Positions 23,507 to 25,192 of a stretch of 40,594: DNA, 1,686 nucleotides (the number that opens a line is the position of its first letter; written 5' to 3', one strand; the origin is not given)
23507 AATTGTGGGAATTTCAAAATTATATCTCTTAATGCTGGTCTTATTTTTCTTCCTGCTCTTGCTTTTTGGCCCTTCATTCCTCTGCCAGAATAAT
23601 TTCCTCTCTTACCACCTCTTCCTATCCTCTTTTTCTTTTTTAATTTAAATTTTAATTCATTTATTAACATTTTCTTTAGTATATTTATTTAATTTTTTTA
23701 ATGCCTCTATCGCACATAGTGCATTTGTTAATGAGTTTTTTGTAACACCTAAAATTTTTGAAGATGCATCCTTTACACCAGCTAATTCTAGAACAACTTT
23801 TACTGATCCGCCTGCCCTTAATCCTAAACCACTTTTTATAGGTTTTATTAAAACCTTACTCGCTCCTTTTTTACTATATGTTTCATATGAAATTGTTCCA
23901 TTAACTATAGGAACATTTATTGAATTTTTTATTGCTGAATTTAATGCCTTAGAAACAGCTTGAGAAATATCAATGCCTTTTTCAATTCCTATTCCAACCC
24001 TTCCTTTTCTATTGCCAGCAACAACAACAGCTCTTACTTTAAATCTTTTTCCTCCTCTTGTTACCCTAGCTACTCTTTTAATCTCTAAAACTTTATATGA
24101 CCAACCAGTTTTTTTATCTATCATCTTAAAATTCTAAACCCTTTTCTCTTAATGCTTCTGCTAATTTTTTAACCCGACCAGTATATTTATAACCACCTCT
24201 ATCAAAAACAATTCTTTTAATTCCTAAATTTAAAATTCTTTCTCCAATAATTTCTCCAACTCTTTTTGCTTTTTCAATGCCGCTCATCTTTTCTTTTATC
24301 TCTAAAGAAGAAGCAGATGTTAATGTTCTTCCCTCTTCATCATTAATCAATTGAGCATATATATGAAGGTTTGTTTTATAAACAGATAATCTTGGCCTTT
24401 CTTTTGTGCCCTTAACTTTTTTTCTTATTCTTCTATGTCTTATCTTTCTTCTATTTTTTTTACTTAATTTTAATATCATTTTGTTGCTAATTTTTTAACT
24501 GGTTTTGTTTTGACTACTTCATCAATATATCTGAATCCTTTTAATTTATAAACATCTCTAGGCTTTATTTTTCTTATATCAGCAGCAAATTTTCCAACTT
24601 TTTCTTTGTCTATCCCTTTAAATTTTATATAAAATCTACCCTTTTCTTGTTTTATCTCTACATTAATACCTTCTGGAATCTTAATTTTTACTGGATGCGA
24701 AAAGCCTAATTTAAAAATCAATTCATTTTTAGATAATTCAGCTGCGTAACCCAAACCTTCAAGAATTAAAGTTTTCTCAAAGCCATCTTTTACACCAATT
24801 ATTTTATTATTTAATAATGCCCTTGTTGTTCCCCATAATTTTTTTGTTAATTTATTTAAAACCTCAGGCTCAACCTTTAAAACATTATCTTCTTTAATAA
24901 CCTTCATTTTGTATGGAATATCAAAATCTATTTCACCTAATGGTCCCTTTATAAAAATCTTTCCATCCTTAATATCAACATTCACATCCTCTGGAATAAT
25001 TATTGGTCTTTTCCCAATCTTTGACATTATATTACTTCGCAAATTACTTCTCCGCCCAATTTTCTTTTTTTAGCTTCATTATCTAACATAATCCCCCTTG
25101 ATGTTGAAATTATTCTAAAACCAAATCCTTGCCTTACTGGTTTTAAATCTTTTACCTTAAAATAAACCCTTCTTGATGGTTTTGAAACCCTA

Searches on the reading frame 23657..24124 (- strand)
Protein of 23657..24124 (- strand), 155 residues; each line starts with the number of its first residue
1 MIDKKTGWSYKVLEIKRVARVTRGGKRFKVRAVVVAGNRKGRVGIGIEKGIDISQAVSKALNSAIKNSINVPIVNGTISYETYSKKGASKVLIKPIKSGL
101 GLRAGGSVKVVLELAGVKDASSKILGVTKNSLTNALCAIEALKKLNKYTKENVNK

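Call 71: search_protein_families(library=pfam, proteins=[window:23657-24124:-], max_evalue=0.001)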
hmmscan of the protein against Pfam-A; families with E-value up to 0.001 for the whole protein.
window:23657-24124:- (155 aa): 2 families
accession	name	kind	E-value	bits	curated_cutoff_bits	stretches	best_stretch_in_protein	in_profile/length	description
PF00333.26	Ribosomal_S5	-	3.3e-21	75.5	27.1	1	10-72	3-65/65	Ribosomal protein S5, N-terminal domain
PF03719.21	Ribosomal_S5_C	-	2.3e-17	62.7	21.5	1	85-149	2-65/71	Ribosomal protein S5, C-terminal domain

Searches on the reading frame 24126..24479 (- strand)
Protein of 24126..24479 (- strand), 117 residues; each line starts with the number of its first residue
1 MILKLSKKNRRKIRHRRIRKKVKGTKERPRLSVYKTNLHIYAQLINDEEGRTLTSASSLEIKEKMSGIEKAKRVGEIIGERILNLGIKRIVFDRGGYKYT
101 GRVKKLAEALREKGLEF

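Call 71: search_protein_families(library=pfam, proteins=[window:24126-24479:-], max_evalue=0.001)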
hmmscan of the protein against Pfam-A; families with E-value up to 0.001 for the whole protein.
window:24126-24479:- (117 aa): 1 family
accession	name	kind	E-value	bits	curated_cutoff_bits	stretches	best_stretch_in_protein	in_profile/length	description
PF00861.27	Ribosomal_L18p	-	1.2e-41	142.1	27.8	1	6-117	2-116/116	Ribosomal L18 of archaea, bacteria, mitoch. and chloroplast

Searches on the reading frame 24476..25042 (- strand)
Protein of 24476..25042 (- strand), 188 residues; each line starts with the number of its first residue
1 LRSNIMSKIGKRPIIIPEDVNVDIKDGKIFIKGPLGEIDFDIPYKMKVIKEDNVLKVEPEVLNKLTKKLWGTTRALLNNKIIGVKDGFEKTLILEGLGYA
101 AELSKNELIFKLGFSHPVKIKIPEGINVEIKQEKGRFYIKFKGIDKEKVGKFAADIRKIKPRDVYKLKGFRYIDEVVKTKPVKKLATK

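Call 71: search_protein_families(library=pfam, proteins=[window:24476-25042:-], max_evalue=0.001)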
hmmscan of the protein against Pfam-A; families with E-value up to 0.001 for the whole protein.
window:24476-25042:- (188 aa): 2 families
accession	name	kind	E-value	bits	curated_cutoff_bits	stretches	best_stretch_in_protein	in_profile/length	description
PF00347.28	Ribosomal_L6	-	2.5e-30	105.5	27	2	96-172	2-79/80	Ribosomal protein L6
PF09922.15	LiaF-like_C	-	0.00043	20.6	29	0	23-70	36-83/114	Cell wall-active antibiotics response LiaF, C-terminal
